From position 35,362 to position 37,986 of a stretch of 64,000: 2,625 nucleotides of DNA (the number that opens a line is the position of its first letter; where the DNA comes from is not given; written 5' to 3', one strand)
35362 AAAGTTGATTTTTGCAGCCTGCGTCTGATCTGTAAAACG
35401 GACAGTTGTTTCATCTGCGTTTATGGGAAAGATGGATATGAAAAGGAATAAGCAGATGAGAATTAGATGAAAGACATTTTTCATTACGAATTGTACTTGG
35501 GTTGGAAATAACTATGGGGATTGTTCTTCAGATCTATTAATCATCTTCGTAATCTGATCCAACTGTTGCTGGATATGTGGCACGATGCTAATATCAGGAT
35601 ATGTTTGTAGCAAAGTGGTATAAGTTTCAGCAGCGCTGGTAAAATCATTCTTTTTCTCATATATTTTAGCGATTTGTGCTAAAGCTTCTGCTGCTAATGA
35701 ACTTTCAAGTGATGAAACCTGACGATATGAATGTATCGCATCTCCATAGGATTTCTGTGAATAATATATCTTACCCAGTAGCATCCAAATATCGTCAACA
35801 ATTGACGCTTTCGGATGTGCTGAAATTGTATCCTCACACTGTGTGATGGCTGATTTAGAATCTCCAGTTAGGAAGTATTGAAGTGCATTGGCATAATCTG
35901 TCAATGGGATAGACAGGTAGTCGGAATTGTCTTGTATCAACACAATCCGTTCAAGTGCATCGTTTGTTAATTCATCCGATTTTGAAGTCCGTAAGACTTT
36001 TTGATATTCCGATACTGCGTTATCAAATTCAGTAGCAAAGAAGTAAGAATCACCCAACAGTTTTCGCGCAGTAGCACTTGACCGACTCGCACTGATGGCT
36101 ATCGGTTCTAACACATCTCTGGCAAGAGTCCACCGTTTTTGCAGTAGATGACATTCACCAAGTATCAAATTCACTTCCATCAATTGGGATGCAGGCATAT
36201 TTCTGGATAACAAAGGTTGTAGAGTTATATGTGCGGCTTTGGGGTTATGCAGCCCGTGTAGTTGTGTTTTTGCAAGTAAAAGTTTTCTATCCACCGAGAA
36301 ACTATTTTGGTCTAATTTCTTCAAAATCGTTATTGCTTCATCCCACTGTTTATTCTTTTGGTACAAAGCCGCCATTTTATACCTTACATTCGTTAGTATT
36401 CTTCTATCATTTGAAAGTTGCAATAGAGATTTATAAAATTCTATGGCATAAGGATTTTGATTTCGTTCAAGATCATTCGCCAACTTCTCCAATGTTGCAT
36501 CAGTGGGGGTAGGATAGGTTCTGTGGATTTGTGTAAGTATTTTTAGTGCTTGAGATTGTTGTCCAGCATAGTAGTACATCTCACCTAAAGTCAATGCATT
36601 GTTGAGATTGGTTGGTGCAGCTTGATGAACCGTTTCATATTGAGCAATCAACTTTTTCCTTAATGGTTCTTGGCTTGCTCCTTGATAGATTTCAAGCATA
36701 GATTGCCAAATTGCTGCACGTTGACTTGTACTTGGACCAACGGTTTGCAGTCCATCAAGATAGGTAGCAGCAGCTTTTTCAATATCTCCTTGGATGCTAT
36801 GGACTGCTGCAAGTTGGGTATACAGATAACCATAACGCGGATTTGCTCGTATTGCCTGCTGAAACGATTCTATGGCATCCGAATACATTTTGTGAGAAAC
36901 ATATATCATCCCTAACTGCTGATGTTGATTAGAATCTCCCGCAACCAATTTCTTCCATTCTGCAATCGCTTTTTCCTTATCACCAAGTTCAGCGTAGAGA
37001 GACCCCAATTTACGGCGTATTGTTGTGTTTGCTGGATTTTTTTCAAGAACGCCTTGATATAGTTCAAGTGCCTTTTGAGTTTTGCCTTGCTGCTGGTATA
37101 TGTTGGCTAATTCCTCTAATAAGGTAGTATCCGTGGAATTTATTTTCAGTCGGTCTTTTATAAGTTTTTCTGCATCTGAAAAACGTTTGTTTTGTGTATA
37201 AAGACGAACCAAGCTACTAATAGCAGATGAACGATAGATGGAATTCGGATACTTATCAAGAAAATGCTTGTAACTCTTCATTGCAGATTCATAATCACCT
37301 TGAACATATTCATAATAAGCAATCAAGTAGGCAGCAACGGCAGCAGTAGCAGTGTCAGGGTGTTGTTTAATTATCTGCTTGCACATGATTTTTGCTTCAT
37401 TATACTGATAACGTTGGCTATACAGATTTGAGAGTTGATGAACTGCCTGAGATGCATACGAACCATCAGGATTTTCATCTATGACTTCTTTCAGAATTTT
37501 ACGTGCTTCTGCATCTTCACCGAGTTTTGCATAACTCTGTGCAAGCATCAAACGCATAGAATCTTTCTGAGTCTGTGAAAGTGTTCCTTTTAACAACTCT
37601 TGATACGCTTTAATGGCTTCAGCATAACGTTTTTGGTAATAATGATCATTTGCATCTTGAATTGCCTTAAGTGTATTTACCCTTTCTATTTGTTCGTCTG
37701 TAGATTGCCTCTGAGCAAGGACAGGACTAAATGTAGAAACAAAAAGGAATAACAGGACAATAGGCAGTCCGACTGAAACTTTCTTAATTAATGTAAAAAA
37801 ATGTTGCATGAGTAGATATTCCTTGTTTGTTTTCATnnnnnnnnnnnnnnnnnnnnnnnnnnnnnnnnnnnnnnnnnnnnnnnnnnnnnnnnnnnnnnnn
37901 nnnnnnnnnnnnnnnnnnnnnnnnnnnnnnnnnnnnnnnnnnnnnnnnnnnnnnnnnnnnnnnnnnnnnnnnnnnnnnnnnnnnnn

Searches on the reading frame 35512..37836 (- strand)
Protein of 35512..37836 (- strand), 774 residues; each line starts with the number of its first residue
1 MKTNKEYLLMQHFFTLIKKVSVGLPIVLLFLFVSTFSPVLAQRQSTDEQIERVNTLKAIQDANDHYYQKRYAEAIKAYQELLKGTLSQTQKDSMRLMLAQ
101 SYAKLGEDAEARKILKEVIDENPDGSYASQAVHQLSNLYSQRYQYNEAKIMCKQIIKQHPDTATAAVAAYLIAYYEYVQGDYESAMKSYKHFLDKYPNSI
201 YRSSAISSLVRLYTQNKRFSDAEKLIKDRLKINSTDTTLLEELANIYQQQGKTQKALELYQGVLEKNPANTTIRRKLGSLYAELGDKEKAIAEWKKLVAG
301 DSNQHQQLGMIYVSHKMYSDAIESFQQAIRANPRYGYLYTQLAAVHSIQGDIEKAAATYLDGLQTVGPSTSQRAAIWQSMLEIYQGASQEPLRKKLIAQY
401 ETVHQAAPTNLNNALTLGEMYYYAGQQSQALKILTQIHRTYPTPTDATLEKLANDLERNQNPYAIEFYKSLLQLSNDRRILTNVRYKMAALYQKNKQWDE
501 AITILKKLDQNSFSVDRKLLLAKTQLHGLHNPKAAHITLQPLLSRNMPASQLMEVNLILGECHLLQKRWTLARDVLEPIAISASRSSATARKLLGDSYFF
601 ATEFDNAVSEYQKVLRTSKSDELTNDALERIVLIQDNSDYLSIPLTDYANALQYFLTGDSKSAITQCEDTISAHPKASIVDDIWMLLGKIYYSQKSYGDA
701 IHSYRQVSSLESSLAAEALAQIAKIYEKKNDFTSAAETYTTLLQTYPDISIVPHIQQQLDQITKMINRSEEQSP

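Call 47: search_protein_families(library=pfam, proteins=[window:35512-37836:-], max_evalue=0.00001)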
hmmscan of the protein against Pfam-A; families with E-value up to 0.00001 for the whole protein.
window:35512-37836:- (774 aa): 30 families (the best 25 are shown)
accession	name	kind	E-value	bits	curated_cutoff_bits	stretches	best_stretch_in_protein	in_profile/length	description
PF14559.12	TPR_19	-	3.6e-45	152.6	25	2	249-301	3-55/68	Tetratricopeptide repeat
PF13428.12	TPR_14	-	1e-44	146.7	23.5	0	240-279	4-43/44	Tetratricopeptide repeat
PF07719.23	TPR_2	-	1.8e-44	146.6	27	0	240-270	4-34/34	Tetratricopeptide repeat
PF13174.12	TPR_6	-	9.6e-42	139.2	26.3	0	96-124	4-32/33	Tetratricopeptide repeat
PF13432.12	TPR_16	-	2.1e-37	127.6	32.7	2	243-294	3-53/65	Tetratricopeptide repeat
PF00515.34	TPR_1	-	1.5e-27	94.6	27.8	0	305-335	4-34/34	Tetratricopeptide repeat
PF13424.12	TPR_12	-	1.6e-27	96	30.1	0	238-292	4-66/77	Tetratricopeptide repeat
PF13176.12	TPR_7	-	2.6e-24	83.6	27.9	0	240-266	2-28/36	Tetratricopeptide repeat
PF13181.12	TPR_8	-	9.2e-24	82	25.7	0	306-334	5-33/34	Tetratricopeptide repeat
PF12895.13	ANAPC3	-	1.7e-21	76.7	27.2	0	68-117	2-81/82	Anaphase-promoting complex, cyclosome, subunit 3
PF13374.12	TPR_10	-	4e-17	62.1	27.5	0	240-265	5-30/42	Tetratricopeptide repeat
PF23914.1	TPR_CcmH_CycH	-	4e-16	59.7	42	0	209-297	56-147/158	Cytochrome c-type biogenesis protein H TPR domain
PF24575.1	TPR_Slam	-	1e-15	58.5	35.2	0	244-283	54-93/104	Surface lipoprotein assembly modifier, N-terminal TPR repeats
PF13414.12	TPR_11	-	5e-15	55.4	26.8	1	245-285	2-42/42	TPR repeat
PF09976.15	TPR_21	-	1.2e-14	54.9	25.5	1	152-280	62-191/193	Tetratricopeptide repeat-like domain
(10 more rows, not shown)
